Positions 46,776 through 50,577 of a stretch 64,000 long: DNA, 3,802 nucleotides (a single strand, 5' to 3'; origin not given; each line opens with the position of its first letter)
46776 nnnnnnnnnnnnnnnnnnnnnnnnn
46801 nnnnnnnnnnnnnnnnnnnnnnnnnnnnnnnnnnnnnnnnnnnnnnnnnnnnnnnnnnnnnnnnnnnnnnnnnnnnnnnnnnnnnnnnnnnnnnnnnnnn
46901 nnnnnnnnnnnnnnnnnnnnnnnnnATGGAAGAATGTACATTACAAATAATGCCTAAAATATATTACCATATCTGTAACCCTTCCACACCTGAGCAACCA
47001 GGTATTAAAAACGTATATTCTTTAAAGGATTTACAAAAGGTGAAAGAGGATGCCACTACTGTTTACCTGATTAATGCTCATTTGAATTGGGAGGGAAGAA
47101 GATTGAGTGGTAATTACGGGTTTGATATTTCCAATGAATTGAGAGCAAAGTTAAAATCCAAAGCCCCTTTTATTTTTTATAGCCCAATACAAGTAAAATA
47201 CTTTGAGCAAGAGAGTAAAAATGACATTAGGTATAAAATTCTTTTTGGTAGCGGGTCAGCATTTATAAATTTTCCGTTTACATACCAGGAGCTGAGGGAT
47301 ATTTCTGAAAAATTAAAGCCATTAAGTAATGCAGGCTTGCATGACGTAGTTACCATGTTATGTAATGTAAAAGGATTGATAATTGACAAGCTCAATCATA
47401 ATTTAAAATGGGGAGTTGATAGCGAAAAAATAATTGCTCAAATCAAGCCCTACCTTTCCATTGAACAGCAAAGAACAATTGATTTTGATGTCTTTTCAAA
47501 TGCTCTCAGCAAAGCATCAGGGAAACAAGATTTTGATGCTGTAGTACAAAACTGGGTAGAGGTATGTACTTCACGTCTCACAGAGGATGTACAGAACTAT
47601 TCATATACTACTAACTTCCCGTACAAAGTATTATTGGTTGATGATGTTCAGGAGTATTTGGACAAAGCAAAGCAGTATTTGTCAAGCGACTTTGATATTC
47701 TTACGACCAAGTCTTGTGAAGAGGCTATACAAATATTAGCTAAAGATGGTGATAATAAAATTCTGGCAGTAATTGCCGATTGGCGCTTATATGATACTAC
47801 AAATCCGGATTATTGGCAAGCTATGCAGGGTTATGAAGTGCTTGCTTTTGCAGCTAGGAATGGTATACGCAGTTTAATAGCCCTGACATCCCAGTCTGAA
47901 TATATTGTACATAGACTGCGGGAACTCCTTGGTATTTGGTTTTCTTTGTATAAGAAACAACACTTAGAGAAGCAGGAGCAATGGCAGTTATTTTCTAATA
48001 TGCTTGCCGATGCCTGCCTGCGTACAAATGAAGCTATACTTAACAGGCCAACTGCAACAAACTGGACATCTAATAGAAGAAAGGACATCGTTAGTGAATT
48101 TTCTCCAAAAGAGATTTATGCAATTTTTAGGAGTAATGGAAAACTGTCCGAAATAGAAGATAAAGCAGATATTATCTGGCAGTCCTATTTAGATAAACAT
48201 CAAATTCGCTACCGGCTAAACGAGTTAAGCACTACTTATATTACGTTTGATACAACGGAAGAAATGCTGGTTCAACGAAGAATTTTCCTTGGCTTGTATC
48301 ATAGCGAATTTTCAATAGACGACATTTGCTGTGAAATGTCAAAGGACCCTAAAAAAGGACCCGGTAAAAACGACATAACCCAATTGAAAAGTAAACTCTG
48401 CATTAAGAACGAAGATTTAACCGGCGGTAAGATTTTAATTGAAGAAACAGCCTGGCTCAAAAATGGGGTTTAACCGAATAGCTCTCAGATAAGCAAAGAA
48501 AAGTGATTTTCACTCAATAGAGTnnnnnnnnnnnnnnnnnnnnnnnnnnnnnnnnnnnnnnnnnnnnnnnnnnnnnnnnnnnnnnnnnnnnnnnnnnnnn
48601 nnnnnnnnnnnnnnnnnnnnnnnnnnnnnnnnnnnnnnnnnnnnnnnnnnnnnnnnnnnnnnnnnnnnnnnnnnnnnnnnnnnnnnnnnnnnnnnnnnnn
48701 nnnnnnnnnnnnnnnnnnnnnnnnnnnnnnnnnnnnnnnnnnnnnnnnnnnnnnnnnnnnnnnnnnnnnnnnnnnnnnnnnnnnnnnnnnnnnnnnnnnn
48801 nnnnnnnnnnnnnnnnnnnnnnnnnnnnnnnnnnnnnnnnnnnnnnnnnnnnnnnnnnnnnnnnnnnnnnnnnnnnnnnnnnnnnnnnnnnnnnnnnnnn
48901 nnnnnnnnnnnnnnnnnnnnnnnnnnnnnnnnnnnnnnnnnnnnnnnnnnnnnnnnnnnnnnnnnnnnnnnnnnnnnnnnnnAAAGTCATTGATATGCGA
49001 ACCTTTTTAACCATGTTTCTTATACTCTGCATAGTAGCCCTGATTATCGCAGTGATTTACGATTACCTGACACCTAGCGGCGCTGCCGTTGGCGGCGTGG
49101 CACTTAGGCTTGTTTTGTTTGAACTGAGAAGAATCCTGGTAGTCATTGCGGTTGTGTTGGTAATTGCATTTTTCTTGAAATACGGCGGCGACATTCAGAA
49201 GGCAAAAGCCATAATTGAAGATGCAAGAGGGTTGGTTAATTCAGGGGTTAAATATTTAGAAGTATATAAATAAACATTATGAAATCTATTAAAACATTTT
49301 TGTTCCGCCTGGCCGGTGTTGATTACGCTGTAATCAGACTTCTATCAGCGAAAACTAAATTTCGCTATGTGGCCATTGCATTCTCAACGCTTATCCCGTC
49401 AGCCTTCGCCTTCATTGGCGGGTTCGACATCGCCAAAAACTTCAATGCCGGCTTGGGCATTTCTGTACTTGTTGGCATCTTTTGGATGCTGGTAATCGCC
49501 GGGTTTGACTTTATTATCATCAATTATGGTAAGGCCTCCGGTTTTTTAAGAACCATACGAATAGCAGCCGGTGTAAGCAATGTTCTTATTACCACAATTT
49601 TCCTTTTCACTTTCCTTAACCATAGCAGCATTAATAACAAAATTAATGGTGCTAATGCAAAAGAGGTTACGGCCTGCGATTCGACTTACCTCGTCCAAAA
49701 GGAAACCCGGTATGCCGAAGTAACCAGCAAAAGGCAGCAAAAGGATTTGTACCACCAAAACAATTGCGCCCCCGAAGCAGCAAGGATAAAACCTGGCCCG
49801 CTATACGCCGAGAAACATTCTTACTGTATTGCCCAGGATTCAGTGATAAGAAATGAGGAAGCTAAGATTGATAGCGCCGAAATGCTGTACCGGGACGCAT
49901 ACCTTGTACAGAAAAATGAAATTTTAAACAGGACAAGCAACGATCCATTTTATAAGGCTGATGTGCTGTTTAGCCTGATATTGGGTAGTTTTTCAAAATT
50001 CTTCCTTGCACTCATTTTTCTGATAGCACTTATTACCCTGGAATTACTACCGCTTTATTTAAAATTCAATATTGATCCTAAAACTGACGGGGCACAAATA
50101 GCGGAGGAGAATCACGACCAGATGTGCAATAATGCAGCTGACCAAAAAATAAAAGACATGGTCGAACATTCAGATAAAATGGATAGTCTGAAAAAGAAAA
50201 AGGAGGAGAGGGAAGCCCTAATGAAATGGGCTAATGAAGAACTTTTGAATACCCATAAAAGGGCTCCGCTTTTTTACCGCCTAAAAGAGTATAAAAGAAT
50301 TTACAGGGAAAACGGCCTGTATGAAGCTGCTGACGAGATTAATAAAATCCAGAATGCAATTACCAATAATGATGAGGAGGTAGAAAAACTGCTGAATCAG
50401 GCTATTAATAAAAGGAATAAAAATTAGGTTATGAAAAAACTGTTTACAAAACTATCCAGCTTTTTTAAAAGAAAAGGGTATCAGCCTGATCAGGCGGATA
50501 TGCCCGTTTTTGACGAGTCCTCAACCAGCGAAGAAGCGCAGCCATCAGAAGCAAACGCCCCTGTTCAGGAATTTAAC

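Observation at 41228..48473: Soluble histidine kinase plus five receiver/pseudo-receiver proteins, one with a HEPN-like Rx4H motif: candidate Detocs-like phosphorelay defence module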

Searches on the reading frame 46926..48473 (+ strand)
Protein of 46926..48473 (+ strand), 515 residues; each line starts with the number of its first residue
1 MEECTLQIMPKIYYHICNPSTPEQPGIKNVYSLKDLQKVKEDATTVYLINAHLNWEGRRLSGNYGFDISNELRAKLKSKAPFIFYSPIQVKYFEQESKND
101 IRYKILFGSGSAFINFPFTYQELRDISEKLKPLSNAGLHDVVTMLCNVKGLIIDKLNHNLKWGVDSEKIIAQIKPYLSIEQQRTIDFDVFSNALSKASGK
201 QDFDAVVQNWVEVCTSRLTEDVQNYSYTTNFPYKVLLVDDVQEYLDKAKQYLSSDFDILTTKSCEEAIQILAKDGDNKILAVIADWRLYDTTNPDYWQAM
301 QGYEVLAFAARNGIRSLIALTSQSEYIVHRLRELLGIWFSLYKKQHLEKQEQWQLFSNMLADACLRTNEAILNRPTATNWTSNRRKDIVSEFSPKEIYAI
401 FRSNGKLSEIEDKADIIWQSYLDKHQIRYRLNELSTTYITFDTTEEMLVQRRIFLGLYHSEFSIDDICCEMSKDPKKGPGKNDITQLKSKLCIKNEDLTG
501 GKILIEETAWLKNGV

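Call 3: search_protein_families(library=pfam, proteins=[window:46926-48473:+], max_evalue=1)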
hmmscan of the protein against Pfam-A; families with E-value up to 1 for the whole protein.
window:46926-48473:+ (515 aa): 1 family
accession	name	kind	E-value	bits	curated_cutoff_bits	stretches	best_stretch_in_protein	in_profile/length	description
PF17035.10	BET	-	0.26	11.8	24.5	0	117-146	1-30/64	Bromodomain extra-terminal - transcription regulation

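Call 4: search_protein_families(library=padloc, proteins=[window:46926-48473:+], max_evalue=1)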
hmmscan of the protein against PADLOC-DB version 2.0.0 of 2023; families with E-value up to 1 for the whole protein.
window:46926-48473:+ (515 aa): 1 family
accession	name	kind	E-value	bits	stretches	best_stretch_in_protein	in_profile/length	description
PDLC01424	Cas8a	-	0.0099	13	1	137-194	346-403/428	CAS-I-A; effector_LS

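Call 5: search_protein_families(library=ncbifam, proteins=[window:46926-48473:+], max_evalue=1)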
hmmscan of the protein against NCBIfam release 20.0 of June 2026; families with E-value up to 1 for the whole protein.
window:46926-48473:+ (515 aa): 4 families
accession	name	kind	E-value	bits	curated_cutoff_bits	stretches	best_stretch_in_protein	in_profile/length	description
NF053512.1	nitric_RR_NosR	exception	0.032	13.3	400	1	235-288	1-52/422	response regulator c-di-GMP phosphodiesterase, NosR family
NF011695.0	PRK15115.1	equivalog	0.085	11.6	763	1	232-315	6-91/445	two-component system response regulator GlrR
NF033852.1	fulvocin_rel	subfamily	0.12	13.3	35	0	341-410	23-92/150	bacteriocin fulvocin C-related protein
NF052573.1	HisKinEspAMyxo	equivalog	0.25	9.3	1400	1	227-280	627-680/755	serine histidine kinase EspA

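Call 65: search_protein_families(library=pfam, alignment_id=A7, max_evalue=0.1)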
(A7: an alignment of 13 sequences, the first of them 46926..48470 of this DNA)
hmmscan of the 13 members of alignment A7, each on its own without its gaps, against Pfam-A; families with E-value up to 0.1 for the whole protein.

A. member 1, window:46926-48470:+ (515 aa): 0 families

B. families by the number of members that match (of 13 scanned): 10 families
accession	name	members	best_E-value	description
PF00072.30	Response_reg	6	0.00035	Response regulator receiver domain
PF01336.31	tRNA_anti-codon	1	0.01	OB-fold nucleic acid binding domain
PF24021.1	ACT_phage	1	0.012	Phage ACT-like domain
PF05153.21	MIOX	1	0.048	Myo-inositol oxygenase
PF14556.11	AF2331-like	1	0.054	AF2331-like protein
PF09204.15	Colicin_immun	1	0.059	Bacterial self-protective colicin-like immunity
PF00748.24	Calpain_inhib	1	0.063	Calpain inhibitor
PF22563.2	iREC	1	0.082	Inactive Receiver domain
PF03114.23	BAR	1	0.083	BAR domain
PF07161.20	LppX_LprAFG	1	0.091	LppX_LprAFG lipoprotein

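Call 66: search_solved_structures(query=A7, max_evalue=1, show_alignments=1)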
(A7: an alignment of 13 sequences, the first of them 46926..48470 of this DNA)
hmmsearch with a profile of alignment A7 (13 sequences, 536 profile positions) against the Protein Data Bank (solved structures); distinct sequences matched with E-value up to 1: 50.
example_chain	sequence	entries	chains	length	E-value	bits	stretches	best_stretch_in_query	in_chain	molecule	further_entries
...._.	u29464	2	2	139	0.00024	23.1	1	230-283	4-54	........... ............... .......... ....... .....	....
2vuh_B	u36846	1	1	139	0.0017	20.3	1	230-278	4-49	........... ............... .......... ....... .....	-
3kcn_A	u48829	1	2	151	0.0072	18.2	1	229-283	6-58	Adenylate cyclase homolog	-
3ffx_A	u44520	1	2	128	0.01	17.7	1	227-283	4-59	Chemotaxis protein cheY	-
1mih_A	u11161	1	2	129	0.024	16.5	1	226-283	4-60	Chemotaxis protein cheY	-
3jte_A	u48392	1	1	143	0.028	16.2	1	229-283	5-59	Response regulator receiver protein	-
1rtw_A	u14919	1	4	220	0.031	16.1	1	371-439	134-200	transcriptional activator, putative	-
3ffw_A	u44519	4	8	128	0.085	14.6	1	227-283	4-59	Chemotaxis protein cheY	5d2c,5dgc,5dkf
3a0r_B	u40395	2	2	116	0.11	14.3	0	229-273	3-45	Response regulator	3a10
3a0u_A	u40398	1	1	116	0.12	14.2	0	229-276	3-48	Response regulator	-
3fft_A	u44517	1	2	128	0.19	13.5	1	227-283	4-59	Chemotaxis protein cheY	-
3f7n_A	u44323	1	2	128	0.2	13.4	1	227-283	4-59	Chemotaxis protein cheY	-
6tne_A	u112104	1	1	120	0.21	13.4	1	229-281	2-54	Histidine kinase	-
3gwg_A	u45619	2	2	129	0.22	13.3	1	229-283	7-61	Chemotaxis protein cheY homolog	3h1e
3h1g_A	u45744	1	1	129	0.22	13.3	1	229-282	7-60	Chemotaxis protein cheY homolog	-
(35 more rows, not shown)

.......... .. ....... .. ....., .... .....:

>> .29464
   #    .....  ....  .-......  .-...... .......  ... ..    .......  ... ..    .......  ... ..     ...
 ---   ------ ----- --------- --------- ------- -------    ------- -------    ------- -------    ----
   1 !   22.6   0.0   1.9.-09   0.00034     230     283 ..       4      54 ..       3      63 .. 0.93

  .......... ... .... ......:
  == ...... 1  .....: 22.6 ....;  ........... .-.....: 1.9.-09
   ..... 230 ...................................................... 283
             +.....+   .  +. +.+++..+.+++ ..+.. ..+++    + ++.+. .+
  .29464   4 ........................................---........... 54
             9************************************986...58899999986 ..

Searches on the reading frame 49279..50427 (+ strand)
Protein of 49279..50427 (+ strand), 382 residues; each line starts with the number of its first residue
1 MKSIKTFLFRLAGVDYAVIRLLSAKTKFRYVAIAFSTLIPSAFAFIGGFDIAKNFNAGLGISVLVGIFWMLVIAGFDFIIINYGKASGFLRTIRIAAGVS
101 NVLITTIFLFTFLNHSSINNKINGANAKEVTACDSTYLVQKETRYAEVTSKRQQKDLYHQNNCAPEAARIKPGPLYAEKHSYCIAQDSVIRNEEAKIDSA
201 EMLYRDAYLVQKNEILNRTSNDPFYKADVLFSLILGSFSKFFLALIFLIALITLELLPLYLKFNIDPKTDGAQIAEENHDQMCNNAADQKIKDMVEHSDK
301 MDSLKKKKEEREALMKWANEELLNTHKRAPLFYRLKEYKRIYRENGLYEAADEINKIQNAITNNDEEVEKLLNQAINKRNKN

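Call 44: search_protein_families(library=pfam, proteins=[window:49279-50427:+], max_evalue=0.01)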
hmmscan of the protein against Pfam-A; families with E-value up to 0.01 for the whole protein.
window:49279-50427:+ (382 aa): 1 family
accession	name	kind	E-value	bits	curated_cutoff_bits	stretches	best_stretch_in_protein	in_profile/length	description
PF14362.11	DUF4407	-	3.6e-05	23.6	31.3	1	29-208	13-168/297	Domain of unknown function (DUF4407)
